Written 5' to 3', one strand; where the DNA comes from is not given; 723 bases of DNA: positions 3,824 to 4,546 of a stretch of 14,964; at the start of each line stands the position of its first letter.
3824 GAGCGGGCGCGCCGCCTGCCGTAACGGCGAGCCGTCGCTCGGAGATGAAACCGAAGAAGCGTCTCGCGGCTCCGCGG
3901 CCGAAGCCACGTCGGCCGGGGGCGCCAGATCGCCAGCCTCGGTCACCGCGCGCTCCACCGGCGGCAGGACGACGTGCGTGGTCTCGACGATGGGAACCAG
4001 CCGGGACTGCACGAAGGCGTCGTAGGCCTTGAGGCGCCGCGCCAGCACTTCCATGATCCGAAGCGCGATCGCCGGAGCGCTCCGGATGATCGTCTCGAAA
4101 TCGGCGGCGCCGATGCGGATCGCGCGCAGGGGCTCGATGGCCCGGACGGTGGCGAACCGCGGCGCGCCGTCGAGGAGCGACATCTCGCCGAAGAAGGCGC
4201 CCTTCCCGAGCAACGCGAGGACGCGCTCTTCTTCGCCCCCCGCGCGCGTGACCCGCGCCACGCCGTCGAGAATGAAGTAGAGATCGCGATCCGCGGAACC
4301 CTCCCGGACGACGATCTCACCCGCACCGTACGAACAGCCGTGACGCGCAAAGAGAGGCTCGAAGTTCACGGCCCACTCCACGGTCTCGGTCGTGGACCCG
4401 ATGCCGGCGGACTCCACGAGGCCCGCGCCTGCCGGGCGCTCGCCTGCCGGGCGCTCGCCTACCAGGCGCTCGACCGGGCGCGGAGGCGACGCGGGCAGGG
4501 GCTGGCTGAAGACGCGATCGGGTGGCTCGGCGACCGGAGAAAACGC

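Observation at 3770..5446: Unusual domain fusion: DUF2225 zinc-ribbon/TPR-like domain joined to a bona fide cyclic-nucleotide-binding domain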

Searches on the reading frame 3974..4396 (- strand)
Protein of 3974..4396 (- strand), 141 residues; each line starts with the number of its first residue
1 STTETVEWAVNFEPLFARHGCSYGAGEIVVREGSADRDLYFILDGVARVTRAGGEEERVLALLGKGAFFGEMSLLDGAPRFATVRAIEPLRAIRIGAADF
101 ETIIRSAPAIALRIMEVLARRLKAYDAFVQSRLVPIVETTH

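Call 37: search_solved_structures(query=window:3974-4396:-, max_evalue=1e-8, show_alignments=5)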
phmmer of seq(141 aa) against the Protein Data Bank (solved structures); distinct sequences matched with E-value up to 1e-8: 59.
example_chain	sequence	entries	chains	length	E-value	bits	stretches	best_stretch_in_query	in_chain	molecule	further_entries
4din_B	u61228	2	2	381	9.3e-17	64.7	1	22-129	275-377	cAMP-dependent protein kinase type I-beta regulatory subunit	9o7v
1rgs_A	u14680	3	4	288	2.4e-16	63.4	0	23-129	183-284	CAMP DEPENDENT PROTEIN KINASE | cAMP-dependent protein kinase type I-alpha regulatory chain | cAMP-dependent protein kinase type I-alpha regulatory subunit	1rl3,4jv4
1ne4_A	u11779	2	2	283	3.3e-16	62.9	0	23-128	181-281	cAMP-dependent protein kinase type I-alpha regulatory chain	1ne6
2qcs_B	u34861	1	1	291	5.8e-16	62.1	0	23-129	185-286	cAMP-dependent protein kinase type I-alpha regulatory subunit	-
4x6r_B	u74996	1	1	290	6.3e-16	62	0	23-129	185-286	cAMP-dependent protein kinase type I-alpha regulatory subunit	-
6no7_B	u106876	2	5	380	6.5e-16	62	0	23-129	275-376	cAMP-dependent protein kinase type I-alpha regulatory subunit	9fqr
4mx3_A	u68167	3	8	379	6.5e-16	62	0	23-129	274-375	cAMP-dependent protein kinase type I-alpha regulatory subunit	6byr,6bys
5ezr_A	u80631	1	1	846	9.3e-16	61.5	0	24-112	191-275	cGMP-dependent protein kinase, putative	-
4rz7_A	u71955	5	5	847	9.3e-16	61.5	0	24-112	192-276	cGMP-dependent protein kinase, putative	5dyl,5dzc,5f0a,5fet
9edc_B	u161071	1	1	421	9.4e-16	61.4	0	23-129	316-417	cAMP-dependent protein kinase type I-alpha regulatory subunit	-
9p74_A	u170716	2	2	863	1e-15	61.3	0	24-112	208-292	cGMP-dependent protein kinase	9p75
5jr7_B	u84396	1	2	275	1.6e-15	60.7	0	22-105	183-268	cAMP-dependent protein kinase type I-alpha regulatory subunit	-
5dyk_A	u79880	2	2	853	2e-15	60.4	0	23-112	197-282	CGMP-dependent protein kinase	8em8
7lz4_A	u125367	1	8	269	2e-15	60.4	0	23-128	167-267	cAMP-dependent protein kinase type I-alpha regulatory subunit, N-terminally processed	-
9edd_B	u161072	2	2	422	2.2e-15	60.2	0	23-129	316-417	cAMP-dependent protein kinase type I-alpha regulatory subunit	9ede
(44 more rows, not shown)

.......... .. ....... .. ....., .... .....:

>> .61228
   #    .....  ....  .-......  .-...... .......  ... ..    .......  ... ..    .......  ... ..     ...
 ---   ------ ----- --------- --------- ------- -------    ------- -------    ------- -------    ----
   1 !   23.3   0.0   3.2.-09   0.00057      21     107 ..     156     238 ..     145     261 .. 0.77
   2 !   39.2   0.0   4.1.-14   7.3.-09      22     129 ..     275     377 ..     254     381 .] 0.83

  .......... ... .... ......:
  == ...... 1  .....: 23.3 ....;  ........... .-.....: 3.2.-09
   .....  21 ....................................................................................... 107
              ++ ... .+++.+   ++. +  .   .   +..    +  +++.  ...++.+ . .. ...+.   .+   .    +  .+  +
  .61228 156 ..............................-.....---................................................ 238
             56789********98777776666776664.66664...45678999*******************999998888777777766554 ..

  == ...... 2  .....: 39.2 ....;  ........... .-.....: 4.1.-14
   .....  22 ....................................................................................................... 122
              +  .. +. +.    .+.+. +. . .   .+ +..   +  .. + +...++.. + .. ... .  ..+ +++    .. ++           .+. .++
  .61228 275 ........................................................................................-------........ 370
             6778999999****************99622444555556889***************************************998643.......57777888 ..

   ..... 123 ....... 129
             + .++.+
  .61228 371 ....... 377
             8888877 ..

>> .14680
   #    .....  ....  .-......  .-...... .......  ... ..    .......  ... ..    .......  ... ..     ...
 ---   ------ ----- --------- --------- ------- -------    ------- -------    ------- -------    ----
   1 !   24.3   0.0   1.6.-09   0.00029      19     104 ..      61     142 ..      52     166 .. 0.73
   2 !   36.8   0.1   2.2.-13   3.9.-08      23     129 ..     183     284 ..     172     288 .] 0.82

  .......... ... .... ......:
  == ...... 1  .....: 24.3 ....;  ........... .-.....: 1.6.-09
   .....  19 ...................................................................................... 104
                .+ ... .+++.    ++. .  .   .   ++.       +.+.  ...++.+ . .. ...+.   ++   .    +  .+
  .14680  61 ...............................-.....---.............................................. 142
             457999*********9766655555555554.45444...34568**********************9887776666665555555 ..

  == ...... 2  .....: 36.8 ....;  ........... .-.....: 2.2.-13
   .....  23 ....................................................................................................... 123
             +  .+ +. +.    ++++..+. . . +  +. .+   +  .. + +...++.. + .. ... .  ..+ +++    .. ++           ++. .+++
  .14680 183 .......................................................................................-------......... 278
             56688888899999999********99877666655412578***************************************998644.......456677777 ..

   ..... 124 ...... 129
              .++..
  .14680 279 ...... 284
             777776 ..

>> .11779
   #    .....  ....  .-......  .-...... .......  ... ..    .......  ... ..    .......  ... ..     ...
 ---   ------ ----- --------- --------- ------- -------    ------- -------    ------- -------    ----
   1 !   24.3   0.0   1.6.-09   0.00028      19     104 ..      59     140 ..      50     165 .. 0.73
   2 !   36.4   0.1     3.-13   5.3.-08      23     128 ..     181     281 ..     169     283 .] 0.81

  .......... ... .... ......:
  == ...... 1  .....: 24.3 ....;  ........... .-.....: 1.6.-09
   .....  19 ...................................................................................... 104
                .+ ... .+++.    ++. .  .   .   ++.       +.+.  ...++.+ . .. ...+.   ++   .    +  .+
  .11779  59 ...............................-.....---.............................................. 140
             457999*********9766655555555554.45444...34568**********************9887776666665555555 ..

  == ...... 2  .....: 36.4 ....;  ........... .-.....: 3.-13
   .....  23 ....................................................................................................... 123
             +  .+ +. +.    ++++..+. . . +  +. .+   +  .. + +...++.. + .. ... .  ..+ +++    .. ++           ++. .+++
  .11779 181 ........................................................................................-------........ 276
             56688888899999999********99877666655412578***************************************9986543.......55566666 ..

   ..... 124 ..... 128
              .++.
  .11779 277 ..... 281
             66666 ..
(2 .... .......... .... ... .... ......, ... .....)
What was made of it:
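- On cNMP_binding (PF00027) / CNB fold: They align to PKA RI E200/R209 and E324/R333, residue numbers from established knowledge (call 37).
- Checked: The cassette aligns column for column with both sites of PKA RI alpha and RI beta (call 37).
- The cassette aligns residue for residue with PKA RI alpha and RI beta sites A and B (call 37).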
